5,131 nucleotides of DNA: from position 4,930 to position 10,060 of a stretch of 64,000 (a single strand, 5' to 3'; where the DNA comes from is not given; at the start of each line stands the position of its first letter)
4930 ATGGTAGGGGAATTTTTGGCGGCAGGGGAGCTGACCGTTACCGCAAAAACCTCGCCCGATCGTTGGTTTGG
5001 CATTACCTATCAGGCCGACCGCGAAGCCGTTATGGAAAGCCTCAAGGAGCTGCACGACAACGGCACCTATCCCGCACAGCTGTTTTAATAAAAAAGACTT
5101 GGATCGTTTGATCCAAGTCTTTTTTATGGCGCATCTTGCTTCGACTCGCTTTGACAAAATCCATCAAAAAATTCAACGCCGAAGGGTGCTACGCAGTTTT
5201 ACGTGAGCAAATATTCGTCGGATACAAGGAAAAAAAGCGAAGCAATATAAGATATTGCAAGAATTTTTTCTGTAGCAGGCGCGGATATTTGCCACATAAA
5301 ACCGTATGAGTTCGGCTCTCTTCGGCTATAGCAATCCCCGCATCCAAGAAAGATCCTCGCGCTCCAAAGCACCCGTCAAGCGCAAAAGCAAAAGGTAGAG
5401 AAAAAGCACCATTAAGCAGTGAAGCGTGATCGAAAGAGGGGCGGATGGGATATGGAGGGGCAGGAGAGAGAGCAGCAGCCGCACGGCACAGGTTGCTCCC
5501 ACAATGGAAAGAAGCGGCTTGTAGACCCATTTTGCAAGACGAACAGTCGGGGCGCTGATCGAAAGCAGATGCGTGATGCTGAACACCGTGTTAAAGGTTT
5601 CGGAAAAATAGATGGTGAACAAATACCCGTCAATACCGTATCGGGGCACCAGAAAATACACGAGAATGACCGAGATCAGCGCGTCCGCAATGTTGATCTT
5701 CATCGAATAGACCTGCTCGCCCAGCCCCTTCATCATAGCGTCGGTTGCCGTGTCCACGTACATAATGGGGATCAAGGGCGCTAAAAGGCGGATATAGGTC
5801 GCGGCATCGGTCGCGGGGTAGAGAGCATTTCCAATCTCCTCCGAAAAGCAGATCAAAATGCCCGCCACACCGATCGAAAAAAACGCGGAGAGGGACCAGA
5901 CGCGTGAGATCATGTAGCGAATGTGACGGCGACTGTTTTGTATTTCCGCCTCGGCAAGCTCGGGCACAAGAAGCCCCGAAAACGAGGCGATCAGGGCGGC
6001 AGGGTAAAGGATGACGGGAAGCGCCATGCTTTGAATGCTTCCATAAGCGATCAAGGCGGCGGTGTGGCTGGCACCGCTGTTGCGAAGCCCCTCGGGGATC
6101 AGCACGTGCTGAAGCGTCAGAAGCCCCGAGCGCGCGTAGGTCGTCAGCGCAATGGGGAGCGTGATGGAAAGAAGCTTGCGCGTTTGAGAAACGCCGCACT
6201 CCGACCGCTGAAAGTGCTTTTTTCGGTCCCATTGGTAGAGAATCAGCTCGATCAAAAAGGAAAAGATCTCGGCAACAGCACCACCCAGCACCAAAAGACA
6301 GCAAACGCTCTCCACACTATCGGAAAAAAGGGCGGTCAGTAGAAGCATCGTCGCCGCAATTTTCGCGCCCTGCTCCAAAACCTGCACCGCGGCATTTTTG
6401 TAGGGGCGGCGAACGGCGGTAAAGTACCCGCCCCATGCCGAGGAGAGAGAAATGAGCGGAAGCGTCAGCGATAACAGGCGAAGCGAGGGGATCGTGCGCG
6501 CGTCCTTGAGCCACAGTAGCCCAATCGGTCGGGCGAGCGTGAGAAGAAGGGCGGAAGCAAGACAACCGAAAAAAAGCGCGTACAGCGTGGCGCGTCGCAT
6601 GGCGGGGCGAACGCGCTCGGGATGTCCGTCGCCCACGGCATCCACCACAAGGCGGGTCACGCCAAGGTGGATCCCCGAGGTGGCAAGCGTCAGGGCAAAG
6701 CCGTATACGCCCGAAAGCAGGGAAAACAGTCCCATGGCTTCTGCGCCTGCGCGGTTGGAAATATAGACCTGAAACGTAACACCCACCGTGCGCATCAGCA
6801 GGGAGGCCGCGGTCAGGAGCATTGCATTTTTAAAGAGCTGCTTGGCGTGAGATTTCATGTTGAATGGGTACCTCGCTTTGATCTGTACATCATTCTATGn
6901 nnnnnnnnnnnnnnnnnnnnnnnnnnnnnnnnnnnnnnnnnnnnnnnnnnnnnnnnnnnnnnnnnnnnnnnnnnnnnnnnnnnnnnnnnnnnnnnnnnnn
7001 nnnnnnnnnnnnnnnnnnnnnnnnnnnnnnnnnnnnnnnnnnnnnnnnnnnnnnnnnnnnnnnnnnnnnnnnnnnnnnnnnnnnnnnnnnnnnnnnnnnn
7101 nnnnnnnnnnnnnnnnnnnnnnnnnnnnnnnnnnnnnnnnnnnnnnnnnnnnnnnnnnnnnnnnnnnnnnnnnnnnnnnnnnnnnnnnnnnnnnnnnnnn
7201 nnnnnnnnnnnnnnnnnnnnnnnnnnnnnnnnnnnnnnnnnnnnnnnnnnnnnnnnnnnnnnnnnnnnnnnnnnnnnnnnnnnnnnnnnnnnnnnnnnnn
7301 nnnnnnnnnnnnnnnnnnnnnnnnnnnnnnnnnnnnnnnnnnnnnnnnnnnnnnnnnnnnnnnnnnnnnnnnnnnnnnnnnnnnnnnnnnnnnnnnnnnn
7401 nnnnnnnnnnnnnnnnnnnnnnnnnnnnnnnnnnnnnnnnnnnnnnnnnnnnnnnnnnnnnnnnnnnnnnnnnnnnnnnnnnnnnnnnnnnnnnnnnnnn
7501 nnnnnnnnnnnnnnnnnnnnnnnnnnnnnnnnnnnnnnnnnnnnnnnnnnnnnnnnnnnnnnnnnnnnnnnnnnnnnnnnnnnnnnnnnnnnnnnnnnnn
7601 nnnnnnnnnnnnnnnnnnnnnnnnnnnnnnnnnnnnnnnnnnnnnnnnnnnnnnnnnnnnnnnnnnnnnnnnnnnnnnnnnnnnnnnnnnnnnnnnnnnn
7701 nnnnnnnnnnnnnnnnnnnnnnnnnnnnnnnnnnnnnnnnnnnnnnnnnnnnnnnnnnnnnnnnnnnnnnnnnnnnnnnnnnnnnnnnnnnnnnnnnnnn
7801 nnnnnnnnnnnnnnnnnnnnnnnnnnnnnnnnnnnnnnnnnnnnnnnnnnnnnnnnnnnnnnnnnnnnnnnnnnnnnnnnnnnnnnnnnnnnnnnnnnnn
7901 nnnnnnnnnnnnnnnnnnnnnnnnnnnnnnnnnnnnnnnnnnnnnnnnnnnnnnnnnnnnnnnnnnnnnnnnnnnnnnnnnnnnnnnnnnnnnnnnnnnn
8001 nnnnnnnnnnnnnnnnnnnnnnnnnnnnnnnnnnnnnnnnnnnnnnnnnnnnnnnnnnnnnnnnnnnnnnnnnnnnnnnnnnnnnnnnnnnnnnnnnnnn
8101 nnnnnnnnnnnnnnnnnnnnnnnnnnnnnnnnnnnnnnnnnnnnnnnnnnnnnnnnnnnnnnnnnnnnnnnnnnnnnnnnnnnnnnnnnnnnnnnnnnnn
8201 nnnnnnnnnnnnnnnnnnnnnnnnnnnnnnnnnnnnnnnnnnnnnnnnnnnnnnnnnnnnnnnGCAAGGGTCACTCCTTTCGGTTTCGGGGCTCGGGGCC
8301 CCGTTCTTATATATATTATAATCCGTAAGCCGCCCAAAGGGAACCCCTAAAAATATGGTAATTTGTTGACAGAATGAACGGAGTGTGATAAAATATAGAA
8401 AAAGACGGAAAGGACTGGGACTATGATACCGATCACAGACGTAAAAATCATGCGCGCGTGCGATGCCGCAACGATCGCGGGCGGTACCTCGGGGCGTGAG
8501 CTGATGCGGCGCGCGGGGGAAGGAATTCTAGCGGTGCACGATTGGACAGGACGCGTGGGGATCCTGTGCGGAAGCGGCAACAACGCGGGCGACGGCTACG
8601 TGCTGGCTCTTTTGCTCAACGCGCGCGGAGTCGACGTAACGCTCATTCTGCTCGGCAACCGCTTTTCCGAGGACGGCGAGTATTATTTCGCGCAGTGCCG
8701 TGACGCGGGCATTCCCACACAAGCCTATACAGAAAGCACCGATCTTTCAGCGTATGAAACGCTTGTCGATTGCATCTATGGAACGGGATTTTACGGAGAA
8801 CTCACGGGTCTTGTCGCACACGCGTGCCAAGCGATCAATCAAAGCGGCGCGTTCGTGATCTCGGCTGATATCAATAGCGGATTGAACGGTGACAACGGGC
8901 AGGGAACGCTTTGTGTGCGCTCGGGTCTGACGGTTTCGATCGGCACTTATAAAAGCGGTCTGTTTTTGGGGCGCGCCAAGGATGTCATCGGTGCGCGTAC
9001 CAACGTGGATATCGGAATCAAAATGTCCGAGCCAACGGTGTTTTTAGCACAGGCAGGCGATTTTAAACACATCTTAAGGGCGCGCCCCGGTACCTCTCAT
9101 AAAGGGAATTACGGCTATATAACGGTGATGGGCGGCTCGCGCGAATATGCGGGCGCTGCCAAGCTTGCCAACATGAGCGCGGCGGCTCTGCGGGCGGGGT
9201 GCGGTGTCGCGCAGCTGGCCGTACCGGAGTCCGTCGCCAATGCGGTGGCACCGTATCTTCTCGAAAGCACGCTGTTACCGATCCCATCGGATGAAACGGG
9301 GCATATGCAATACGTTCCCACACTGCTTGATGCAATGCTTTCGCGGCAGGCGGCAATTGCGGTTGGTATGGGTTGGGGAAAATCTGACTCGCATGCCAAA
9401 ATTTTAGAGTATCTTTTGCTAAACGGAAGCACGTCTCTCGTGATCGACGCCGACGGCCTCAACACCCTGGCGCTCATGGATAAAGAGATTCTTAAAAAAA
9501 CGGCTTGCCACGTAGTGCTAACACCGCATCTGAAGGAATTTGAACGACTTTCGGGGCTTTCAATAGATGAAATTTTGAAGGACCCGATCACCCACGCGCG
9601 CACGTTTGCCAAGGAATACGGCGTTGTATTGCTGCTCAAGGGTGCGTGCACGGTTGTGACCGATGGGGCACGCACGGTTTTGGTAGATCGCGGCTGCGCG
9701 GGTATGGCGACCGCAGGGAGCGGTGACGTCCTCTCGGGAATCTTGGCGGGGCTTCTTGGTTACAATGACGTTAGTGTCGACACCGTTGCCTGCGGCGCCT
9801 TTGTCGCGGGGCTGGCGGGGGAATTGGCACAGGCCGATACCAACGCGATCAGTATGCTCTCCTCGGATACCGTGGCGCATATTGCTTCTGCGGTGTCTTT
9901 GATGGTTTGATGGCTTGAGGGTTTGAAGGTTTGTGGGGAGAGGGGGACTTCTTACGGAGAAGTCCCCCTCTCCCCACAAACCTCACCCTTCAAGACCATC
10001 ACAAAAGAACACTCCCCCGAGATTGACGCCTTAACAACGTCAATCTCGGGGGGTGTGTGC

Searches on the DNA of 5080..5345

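Call 91: search_rna_families(source=window, start=5080, end=5345, threshold=evalue, max_evalue=1)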
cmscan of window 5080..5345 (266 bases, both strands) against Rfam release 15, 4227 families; matches with E-value up to 1: 4.
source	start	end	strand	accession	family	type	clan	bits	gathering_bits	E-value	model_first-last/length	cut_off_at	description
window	5087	5225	-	RF02449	ncr1015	Gene; sRNA;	-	23.7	60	0.24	1-121/121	no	Bacillus sRNA ncr1015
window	5087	5149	-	RF02074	STnc240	Gene; sRNA;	-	21.9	55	0.46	1-77/77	no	Enterobacterial sRNA STnc240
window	5087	5268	-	RF01859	Phe_leader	Cis-reg; leader;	-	18.7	55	0.77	1-125/125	no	Phenylalanine leader peptide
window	5194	5306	+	RF04118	MIR9481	Gene; miRNA;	-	16.9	130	0.52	1-135/135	no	MIR9481 microRNA precursor family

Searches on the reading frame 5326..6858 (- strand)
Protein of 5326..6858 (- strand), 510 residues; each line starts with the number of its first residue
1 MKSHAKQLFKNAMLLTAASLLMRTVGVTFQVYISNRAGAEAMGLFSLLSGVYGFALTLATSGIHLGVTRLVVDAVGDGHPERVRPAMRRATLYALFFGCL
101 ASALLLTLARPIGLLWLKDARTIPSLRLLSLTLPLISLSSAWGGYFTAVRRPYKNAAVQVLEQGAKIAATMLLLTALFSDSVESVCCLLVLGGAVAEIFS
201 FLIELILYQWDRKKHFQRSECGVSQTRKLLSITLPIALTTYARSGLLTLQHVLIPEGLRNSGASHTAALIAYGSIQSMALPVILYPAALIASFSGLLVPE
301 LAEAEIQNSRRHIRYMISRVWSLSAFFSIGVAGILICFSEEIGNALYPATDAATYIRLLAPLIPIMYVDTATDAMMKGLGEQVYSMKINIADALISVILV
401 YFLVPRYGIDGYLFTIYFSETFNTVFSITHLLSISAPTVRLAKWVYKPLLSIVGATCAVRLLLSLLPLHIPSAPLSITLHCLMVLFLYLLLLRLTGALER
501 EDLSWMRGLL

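Call 12: search_protein_families(library=pfam, proteins=[window:5326-6858:-], max_evalue=0.01)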
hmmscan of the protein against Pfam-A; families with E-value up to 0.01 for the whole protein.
window:5326-6858:- (510 aa): 2 families
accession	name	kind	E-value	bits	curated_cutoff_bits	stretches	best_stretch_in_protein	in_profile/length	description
PF01943.22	Polysacc_synt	-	7.7e-14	52.2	28.2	1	9-254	2-232/274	Polysaccharide biosynthesis protein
PF01554.23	MatE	-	2.6e-10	40.6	24.9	2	18-124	5-109/161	MatE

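Call 13: find_encoding_contigs(protein=window:5326-6858:-, flank=4000, max_places=10)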
Protein window:5326-6858:- (510 aa): no gene with exactly this product is on record in the collection.

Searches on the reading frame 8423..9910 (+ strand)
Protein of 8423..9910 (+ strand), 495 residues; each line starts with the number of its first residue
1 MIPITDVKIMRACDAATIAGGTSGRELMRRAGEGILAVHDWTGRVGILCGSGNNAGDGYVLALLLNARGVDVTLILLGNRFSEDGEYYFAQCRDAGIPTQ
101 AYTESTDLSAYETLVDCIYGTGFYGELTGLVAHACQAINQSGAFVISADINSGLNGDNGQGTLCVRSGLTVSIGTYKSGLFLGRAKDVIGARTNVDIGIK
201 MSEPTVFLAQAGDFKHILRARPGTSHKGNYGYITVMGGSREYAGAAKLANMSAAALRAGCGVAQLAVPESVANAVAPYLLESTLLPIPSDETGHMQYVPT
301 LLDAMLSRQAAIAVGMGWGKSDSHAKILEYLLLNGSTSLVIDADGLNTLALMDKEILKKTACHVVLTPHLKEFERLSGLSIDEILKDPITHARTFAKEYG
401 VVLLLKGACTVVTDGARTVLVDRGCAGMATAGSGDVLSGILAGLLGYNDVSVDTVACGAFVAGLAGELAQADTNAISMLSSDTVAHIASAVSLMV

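Call 12: search_protein_families(library=pfam, proteins=[window:8423-9910:+], max_evalue=0.01)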
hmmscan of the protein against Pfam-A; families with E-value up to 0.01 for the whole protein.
window:8423-9910:+ (495 aa): 3 families
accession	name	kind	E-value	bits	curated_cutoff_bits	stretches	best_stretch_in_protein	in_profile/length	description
PF01256.23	Carb_kinase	-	4e-46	157.9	27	1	234-483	2-236/242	NAD(P)H-hydrate dehydratase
PF03853.21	YjeF_N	-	1e-31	110.7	24.9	1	26-179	3-169/169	YjeF-related protein N-terminus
PF02110.20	HK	-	3.5e-05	23.8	27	1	382-475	134-228/247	Hydroxyethylthiazole kinase family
